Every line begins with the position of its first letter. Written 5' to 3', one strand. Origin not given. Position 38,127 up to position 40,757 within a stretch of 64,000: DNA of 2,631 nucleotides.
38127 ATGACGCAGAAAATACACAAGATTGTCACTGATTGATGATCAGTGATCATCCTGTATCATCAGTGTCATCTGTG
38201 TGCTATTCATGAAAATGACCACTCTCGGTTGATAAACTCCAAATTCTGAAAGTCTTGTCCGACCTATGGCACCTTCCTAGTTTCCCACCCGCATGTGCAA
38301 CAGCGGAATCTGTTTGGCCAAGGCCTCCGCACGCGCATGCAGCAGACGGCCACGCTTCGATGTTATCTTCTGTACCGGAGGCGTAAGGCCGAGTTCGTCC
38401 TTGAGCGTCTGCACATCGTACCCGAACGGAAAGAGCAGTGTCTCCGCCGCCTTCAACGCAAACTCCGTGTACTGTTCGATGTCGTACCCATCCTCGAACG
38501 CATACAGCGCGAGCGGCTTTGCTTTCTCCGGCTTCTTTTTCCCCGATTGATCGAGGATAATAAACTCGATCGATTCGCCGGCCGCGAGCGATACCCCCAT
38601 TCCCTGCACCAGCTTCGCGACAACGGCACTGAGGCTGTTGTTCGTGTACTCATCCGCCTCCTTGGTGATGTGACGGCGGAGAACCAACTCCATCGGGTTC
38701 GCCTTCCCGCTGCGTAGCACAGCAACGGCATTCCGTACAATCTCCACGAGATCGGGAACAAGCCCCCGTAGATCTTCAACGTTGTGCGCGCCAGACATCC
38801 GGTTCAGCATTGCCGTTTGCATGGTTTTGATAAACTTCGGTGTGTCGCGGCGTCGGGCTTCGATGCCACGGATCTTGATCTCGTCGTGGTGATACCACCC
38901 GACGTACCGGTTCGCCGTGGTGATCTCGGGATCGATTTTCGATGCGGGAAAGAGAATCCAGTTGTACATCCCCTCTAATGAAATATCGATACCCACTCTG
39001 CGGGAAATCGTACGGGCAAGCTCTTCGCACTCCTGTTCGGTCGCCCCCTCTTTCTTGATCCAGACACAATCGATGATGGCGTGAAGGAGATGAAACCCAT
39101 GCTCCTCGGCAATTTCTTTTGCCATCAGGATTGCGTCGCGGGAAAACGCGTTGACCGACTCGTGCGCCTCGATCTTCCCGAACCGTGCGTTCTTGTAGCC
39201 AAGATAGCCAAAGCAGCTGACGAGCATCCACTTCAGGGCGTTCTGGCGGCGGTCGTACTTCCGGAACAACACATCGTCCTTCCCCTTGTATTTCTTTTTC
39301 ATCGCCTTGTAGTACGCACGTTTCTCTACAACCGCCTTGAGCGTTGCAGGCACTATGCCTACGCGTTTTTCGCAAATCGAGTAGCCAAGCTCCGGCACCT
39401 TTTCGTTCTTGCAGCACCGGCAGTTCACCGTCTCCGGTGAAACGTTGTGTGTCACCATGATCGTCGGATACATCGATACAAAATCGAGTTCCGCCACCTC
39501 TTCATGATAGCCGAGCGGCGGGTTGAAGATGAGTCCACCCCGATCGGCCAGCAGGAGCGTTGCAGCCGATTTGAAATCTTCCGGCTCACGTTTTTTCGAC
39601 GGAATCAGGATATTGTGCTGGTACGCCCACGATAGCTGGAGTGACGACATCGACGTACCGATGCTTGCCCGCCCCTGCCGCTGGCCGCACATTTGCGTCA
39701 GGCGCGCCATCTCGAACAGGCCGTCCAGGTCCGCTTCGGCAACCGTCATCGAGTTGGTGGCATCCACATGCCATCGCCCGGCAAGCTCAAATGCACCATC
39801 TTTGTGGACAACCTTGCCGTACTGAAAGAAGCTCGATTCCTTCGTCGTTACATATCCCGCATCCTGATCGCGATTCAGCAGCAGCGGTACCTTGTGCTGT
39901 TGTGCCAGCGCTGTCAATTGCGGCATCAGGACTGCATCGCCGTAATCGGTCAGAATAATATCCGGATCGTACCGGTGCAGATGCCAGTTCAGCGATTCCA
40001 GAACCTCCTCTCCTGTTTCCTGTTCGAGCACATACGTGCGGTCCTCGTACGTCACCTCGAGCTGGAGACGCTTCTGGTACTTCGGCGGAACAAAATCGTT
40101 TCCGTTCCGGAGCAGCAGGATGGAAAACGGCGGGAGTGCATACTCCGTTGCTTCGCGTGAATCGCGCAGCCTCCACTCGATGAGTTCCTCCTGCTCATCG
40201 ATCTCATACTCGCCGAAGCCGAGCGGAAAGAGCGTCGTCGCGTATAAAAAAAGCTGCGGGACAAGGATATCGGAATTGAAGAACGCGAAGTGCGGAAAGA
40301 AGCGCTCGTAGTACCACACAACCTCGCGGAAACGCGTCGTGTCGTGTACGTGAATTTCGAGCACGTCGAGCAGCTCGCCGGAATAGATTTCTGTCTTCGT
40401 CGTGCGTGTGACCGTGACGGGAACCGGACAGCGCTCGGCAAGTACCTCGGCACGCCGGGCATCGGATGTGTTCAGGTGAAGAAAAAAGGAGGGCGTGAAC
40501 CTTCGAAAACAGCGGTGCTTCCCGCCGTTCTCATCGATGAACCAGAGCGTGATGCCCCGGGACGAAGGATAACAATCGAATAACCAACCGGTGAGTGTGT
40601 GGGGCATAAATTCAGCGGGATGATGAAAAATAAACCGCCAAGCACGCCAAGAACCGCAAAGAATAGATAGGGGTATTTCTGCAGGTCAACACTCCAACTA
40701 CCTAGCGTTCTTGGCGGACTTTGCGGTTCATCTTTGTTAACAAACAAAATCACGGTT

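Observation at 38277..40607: Family-B polymerase with dead proofreading site and IID-for-DTD motif C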

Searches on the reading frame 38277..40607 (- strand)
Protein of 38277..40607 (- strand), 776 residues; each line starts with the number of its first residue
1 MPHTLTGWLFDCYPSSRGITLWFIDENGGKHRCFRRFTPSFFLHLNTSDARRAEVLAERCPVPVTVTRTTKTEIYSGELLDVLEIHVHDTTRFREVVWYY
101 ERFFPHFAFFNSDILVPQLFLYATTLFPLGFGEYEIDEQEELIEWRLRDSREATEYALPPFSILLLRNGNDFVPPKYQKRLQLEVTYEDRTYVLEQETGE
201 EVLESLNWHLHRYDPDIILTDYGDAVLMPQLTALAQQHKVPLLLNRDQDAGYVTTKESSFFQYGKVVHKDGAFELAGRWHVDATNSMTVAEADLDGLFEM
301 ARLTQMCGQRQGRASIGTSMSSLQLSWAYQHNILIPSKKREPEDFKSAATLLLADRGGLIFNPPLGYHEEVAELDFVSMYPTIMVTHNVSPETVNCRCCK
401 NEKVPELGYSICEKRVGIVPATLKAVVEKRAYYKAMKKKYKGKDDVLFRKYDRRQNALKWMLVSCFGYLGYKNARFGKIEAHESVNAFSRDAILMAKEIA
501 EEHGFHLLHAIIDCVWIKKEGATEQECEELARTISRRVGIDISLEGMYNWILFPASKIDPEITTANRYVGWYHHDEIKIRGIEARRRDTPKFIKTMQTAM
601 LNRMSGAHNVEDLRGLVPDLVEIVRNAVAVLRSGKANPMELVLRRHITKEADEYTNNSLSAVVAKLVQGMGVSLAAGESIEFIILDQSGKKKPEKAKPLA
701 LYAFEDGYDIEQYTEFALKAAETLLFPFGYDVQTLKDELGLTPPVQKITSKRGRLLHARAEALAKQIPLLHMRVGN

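Call 4: search_protein_families(library=pfam, proteins=[window:38277-40607:-], max_evalue=0.1)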
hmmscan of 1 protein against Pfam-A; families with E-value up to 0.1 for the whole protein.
window:38277-40607:- (776 aa): 2 families
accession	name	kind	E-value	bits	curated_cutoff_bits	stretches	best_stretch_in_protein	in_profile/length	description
PF00136.26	DNA_pol_B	-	2.4e-34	119.3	23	1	322-699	17-423/453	DNA polymerase family B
PF03104.25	DNA_pol_B_exo1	-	0.076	12.8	23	0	176-287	121-228/242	DNA polymerase family B, exonuclease domain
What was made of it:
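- On PolB2 / bacterial G2 family-B polymerases: Pfam PF00136, E 2.4e-34 (call 4).
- Checked: Family assignment: Pfam DNA_pol_B scores E 2.4e-34, while the exonuclease-domain model scores only E 0.076 (call 4).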

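Call 5: search_protein_families(library=ncbifam, proteins=[window:38277-40607:-], max_evalue=0.1)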
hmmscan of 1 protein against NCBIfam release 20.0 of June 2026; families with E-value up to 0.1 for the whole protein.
window:38277-40607:- (776 aa): 9 families
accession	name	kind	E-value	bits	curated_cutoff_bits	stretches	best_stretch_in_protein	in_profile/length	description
NF004416.0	PRK05761.1-2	equivalog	7.4e-117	391.4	516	1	8-691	2-619/665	type B DNA-directed DNA polymerase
NF004418.0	PRK05761.1-4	subfamily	9.6e-116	387.7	692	1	197-740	165-705/717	type B DNA-directed DNA polymerase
NF004417.0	PRK05761.1-3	equivalog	2.7e-50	171.2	780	1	300-738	426-854/858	DNA-directed DNA polymerase I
NF004419.0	PRK05761.1-5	equivalog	1.3e-44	152.4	1285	1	327-733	519-918/932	DNA-directed DNA polymerase I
NF004415.0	PRK05761.1-1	equivalog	1.7e-34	118.9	1289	1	300-733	435-862/883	DNA-directed DNA polymerase I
TIGR00592.1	pol2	superfamily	1.8e-30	105.7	239.95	1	356-690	801-1135/1176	DNA polymerase (pol2)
NF004421.0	PRK05762.1-2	equivalog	2.1e-19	69.3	570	1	353-663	409-716/795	DNA polymerase II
NF004422.0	PRK05762.1-4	equivalog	3.8e-09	35.5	1103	1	355-658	403-705/789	DNA polymerase II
NF004420.0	PRK05762.1-1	equivalog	6.1e-07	28.5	1435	1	354-538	398-573/783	DNA polymerase II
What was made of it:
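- On NCBIfam NF004416 (type B DNA polymerase equivalog, best-scoring curated model): 391 bits over residues 8-691 (call 5).
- On E. coli Pol II (polB) orthologues: NF004421 scores 69 bits against a cut-off of 570 (call 5).
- The score against NCBIfam NF004416 (391 bits) is below that model's equivalog cut-off (516) (call 5).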

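Call 6: search_solved_structures(query=window:38277-40607:-, max_evalue=0.01, show_alignments=2)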
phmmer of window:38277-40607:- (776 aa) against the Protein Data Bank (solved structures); distinct sequences matched with E-value up to 0.01: 98 (the best 60 are shown).
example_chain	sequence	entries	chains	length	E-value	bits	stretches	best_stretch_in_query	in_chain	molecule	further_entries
4flt_A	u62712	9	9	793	2.3e-45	158.1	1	301-736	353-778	DNA polymerase 1 | Pyrococcus abyssi B family DNA polymerase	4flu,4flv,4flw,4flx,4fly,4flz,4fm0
4fm2_A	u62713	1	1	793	2.4e-45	158.1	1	301-736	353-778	DNA polymerase 1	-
4k8z_A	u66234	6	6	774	3.6e-45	157.5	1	300-736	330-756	DNA polymerase | DNA polymerase,DNA polymerase,DNA polymerase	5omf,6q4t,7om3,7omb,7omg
1wns_A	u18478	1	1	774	5.1e-45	157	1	300-736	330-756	DNA POLYMERASE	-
1wn7_A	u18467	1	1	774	5.3e-45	156.9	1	300-736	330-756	Family B DNA Polymerase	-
6wya_A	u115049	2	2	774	1.9e-44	155.1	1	300-736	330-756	DNA polymerase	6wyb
5vu5_A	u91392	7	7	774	4.2e-44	153.9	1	300-736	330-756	DNA polymerase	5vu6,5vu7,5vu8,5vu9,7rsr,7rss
8s84_A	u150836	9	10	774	4.7e-44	153.8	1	300-736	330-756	DNA polymerase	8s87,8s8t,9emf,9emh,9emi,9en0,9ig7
1qht_A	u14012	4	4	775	6.6e-44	153.3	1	301-736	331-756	PROTEIN (DNA POLYMERASE) | DNA polymerase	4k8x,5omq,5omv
5h12_A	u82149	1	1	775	1.1e-43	152.6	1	301-736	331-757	Deep Vent DNA Polymerase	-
7rsu_A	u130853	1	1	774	1.1e-43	152.5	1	300-736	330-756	DNA polymerase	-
2vwk_A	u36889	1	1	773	1.5e-43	152.1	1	301-736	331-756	DNA POLYMERASE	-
2vwj_A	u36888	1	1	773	1.5e-43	152.1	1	301-736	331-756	DNA POLYMERASE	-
7tqw_A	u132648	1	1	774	1.6e-43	152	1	300-736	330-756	DNA polymerase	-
2xhb_A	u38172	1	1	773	1.6e-43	152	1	301-736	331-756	DNA POLYMERASE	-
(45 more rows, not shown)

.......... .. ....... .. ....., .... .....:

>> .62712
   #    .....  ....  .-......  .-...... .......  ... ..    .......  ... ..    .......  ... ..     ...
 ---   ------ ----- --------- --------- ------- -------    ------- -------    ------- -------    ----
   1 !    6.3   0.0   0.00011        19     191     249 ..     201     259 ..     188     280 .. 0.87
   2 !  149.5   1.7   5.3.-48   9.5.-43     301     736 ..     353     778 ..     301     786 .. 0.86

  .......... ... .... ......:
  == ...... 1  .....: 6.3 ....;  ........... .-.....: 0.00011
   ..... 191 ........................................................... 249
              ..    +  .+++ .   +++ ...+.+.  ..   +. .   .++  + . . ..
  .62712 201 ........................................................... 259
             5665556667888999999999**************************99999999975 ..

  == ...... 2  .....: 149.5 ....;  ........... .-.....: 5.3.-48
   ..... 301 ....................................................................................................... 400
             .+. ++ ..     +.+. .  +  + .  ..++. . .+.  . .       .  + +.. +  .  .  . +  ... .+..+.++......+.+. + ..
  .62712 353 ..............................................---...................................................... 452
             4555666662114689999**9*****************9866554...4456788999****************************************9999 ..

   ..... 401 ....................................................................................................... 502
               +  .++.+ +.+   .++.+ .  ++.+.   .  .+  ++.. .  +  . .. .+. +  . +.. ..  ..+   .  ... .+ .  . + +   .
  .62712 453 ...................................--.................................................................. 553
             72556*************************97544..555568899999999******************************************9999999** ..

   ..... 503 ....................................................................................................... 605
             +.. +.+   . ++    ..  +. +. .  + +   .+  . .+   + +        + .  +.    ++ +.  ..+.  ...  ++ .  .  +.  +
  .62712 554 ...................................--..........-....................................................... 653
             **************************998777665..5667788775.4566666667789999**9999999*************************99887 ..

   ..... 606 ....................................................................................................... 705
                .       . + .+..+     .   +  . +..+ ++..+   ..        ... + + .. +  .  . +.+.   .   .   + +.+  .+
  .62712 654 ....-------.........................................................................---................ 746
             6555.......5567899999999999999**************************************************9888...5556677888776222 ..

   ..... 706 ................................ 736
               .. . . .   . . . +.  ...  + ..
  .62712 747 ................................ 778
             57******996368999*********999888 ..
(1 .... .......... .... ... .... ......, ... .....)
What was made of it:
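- On E. coli Pol II (polB) orthologues: E 4e-5 to Pol II structures (call 6).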

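Call 13: find_homologous_proteins(query=window:38277-40607:-, max_evalue=1e-10)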
Query window:38277-40607:- (776 aa): 4136 proteins with E <= 1e-10 among 8000 candidates; the best 120 are listed.
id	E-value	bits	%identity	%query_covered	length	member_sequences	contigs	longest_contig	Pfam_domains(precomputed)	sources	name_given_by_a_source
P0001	0.0e+0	1802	100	100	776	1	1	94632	PF00136.27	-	-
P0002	0.0e+0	1727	96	100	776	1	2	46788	PF00136.27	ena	-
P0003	0.0e+0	1706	94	100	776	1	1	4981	PF00136.27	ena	-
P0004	0.0e+0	1693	94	100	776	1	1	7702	PF00136.27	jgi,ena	jgi:DNA polymerase-2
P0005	0.0e+0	1692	94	100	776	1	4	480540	PF00136.27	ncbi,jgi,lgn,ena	ncbi:MAG: DNA polymerase domain-containing protein [Bacteroidota bacterium]|jgi:DNA polymerase-2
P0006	0.0e+0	1692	94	100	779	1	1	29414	PF00136.27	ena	-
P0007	0.0e+0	1692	94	100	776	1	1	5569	PF00136.27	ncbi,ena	-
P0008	0.0e+0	1691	94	100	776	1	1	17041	PF00136.27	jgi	-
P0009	0.0e+0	1690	94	100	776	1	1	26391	PF00136.27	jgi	-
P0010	0.0e+0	1690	94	100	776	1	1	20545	PF00136.27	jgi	-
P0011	0.0e+0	1690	94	100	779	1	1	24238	PF00136.27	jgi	-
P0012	0.0e+0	1690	93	100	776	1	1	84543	PF00136.27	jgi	jgi:DNA polymerase-2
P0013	0.0e+0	1688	93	100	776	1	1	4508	PF00136.27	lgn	-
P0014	0.0e+0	1687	93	100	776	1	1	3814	PF00136.27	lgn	-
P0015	0.0e+0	1687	93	100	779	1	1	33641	PF00136.27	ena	-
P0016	0.0e+0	1686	93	100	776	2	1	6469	PF00136.27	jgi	jgi:DNA polymerase-2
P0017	0.0e+0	1685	93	100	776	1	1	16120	PF00136.27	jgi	-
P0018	0.0e+0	1681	93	100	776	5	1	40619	PF00136.27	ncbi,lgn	-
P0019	0.0e+0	1666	92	100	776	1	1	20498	PF00136.27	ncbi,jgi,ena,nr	ncbi:MAG TPA: DNA polymerase domain-containing protein [Bacteroidota bacterium]|nr:DNA polymerase do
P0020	0.0e+0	1630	90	100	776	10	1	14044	PF00136.27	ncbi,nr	ncbi:hypothetical protein D4R75_03620 [bacterium]|nr:MAG: hypothetical protein D4R75_03620 [bacteriu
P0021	0.0e+0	1628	90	99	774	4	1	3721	PF00136.27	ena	-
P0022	0.0e+0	1621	90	100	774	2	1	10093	PF00136.27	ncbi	-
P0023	0.0e+0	1617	90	99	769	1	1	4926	PF00136.27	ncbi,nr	ncbi:MAG: polB, partial [Bacteroidetes bacterium]|nr:polB [Bacteroidota bacterium]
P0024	0.0e+0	1615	90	99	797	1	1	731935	PF00136.27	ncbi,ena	-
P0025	0.0e+0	1615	90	99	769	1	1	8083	PF00136.27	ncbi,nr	ncbi:MAG: polB, partial [Bacteroidetes bacterium]|nr:polB [Bacteroidota bacterium]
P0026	0.0e+0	1614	90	99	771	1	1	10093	PF00136.27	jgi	jgi:DNA polymerase-2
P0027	0.0e+0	1609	89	100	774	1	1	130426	PF00136.27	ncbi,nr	ncbi:MAG: DNA polymerase domain-containing protein [Ignavibacteria bacterium]|nr:DNA polymerase doma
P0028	0.0e+0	1608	89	100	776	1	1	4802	PF00136.27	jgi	jgi:DNA polymerase II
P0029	0.0e+0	1585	87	100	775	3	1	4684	PF00136.27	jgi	jgi:DNA polymerase elongation subunit (family B)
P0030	0.0e+0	1581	87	100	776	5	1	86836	PF00136.27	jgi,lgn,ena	jgi:DNA polymerase-2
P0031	0.0e+0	1579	87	100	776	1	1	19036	PF00136.27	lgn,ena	-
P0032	0.0e+0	1575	87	100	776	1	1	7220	PF00136.27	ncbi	-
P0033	0.0e+0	1574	87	100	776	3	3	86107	PF00136.27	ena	-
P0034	0.0e+0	1568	86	100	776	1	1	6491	PF00136.27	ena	-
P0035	0.0e+0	1567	86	100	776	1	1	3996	PF00136.27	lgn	-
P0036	0.0e+0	1563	86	100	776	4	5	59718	PF00136.27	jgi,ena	jgi:DNA polymerase-2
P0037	0.0e+0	1562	86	100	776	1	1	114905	PF00136.27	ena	-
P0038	0.0e+0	1561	85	100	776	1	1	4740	PF00136.27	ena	-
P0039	0.0e+0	1561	86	100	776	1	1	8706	PF00136.27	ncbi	-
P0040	0.0e+0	1560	85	100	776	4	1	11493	PF00136.27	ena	-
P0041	0.0e+0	1558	86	100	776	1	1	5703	PF00136.27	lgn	-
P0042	0.0e+0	1554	86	100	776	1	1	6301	PF00136.27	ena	-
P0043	0.0e+0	1548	85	100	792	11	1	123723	PF00136.27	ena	-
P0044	0.0e+0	1539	84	100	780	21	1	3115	PF00136.27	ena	-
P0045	0.0e+0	1537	85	100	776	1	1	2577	PF00136.27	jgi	jgi:DNA polymerase-2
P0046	0.0e+0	1498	82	100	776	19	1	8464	PF00136.27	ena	-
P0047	0.0e+0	1483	81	100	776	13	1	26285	PF00136.27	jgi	-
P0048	0.0e+0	1477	80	100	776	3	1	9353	PF00136.27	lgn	-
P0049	0.0e+0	1453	80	100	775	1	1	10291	PF00136.27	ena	-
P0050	0.0e+0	1448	79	100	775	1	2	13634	PF00136.27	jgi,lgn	-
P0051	0.0e+0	1398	82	94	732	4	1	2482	PF00136.27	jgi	jgi:DNA polymerase-2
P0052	0.0e+0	1382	78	95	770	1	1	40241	PF00136.27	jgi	jgi:DNA polymerase-2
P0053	0.0e+0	1375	77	95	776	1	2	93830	PF00136.27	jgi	jgi:DNA polymerase-2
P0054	0.0e+0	1370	78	98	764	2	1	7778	PF00136.27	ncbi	ncbi:MAG: DNA polymerase domain-containing protein [Bacteroidota bacterium]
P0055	0.0e+0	1369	76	98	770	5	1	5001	PF00136.27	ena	-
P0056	0.0e+0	1366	77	95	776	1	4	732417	PF00136.27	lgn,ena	-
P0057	0.0e+0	1359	77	95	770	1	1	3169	PF00136.27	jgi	jgi:DNA polymerase II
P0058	0.0e+0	1358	77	95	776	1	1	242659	PF00136.27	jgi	jgi:DNA polymerase-2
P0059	0.0e+0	1357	76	95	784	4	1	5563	PF00136.27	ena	-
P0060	0.0e+0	1351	76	95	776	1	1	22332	PF00136.27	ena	-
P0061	0.0e+0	1350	75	97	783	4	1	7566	PF00136.27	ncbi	-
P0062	0.0e+0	1346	75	97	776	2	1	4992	PF00136.27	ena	-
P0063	0.0e+0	1337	75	96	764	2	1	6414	PF00136.27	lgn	-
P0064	0.0e+0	1335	75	95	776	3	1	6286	PF00136.27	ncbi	-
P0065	0.0e+0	1333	73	99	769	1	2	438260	PF00136.27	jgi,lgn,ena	-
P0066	0.0e+0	1330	75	96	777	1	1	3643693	PF00136.27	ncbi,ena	-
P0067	0.0e+0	1324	72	100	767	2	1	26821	PF00136.27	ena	-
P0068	0.0e+0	1321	74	96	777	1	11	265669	PF00136.27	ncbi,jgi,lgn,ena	jgi:DNA polymerase-2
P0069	0.0e+0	1321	74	96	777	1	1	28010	PF00136.27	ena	-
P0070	0.0e+0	1320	74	97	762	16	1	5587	PF00136.27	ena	-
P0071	0.0e+0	1320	74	96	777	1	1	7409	PF00136.27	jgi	jgi:DNA polymerase-2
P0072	0.0e+0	1319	75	96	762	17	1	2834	PF00136.27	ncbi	-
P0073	0.0e+0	1318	73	96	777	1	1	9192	PF00136.27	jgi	jgi:DNA polymerase-2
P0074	0.0e+0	1318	73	98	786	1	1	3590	PF00136.27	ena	-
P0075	0.0e+0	1317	74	96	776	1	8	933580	PF00136.27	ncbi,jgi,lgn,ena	jgi:DNA polymerase-2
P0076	0.0e+0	1317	74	96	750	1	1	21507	PF00136.27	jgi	jgi:DNA polymerase-2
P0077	0.0e+0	1316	74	96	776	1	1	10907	PF00136.27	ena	-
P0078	0.0e+0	1313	74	97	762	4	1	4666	PF00136.27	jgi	-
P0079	0.0e+0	1313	75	96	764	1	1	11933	PF00136.27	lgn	-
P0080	0.0e+0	1312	75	96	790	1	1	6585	PF00136.27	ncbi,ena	-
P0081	0.0e+0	1312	75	95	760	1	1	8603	PF00136.27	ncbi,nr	ncbi:MAG: hypothetical protein HYY49_08660 [Ignavibacteriales bacterium]|nr:hypothetical protein [Ig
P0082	0.0e+0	1312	72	99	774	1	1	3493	PF00136.27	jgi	jgi:DNA polymerase II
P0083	0.0e+0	1310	73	98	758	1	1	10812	PF00136.27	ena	-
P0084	0.0e+0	1310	74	95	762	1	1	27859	PF00136.27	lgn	-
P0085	0.0e+0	1310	71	99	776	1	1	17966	PF00136.27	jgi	jgi:DNA polymerase II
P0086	0.0e+0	1310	73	96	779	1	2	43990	PF00136.27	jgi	jgi:DNA polymerase-2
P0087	0.0e+0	1310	73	96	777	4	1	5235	PF00136.27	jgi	jgi:DNA polymerase-2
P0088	0.0e+0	1309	73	96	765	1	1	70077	PF00136.27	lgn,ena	-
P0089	0.0e+0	1309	73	97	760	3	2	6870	PF00136.27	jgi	-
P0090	0.0e+0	1309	73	96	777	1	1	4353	PF00136.27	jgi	jgi:DNA polymerase elongation subunit (family B)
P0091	0.0e+0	1308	74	96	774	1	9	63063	PF00136.27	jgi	jgi:DNA polymerase II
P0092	0.0e+0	1308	74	96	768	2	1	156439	PF00136.27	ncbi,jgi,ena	ncbi:MAG: DNA polymerase domain-containing protein [Bacteroidota bacterium]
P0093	0.0e+0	1306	73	98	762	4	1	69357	PF00136.27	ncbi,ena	-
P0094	0.0e+0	1306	75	96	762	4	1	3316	PF00136.27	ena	-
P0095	0.0e+0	1306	71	99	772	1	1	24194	PF00136.27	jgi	-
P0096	0.0e+0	1305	74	96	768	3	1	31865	PF00136.27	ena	-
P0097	0.0e+0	1305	72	99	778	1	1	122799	PF00136.27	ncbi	ncbi:MAG: DNA polymerase domain-containing protein [bacterium]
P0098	0.0e+0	1304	73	96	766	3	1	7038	PF00136.27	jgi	jgi:DNA polymerase-2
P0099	0.0e+0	1304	73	97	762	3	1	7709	PF00136.27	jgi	-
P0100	0.0e+0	1301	73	98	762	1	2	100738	PF00136.27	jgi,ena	-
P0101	0.0e+0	1301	74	95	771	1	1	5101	PF00136.27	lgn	-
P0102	0.0e+0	1301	73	94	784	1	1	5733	PF00136.27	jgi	jgi:DNA polymerase elongation subunit (family B)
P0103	0.0e+0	1299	75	95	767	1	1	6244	PF00136.27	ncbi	-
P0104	0.0e+0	1299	73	96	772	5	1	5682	PF00136.27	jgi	jgi:DNA polymerase II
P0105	0.0e+0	1298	71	99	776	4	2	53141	PF00136.27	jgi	jgi:DNA polymerase II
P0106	0.0e+0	1298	72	96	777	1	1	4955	PF00136.27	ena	-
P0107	0.0e+0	1298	74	98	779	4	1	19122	PF00136.27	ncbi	-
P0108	0.0e+0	1297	73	96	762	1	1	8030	PF00136.27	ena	-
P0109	0.0e+0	1296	71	100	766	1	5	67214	PF00136.27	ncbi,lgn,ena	-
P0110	0.0e+0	1295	72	96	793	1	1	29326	PF00136.27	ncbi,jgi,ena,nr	ncbi:MAG TPA: DNA polymerase domain-containing protein [Bacteroidota bacterium]|nr:DNA polymerase do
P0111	0.0e+0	1295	74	96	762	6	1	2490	PF00136.27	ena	-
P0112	0.0e+0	1294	73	96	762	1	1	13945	PF00136.27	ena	-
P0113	0.0e+0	1293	71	100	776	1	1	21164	PF00136.27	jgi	jgi:DNA polymerase II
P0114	0.0e+0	1293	72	96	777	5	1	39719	PF00136.27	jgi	jgi:DNA polymerase II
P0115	0.0e+0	1292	73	95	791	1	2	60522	PF00136.27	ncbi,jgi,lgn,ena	-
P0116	0.0e+0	1292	73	96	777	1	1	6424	PF00136.27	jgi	jgi:DNA polymerase elongation subunit (family B)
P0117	0.0e+0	1290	72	97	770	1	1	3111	PF00136.27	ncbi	-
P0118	0.0e+0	1290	70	99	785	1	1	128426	PF00136.27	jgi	jgi:DNA polymerase II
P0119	0.0e+0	1289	71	99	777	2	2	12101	PF00136.27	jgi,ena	-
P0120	0.0e+0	1289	73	95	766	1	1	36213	PF00136.27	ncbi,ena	-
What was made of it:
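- Sources label relatives 'DNA polymerase II' or 'DNA polymerase-2' (call 13).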
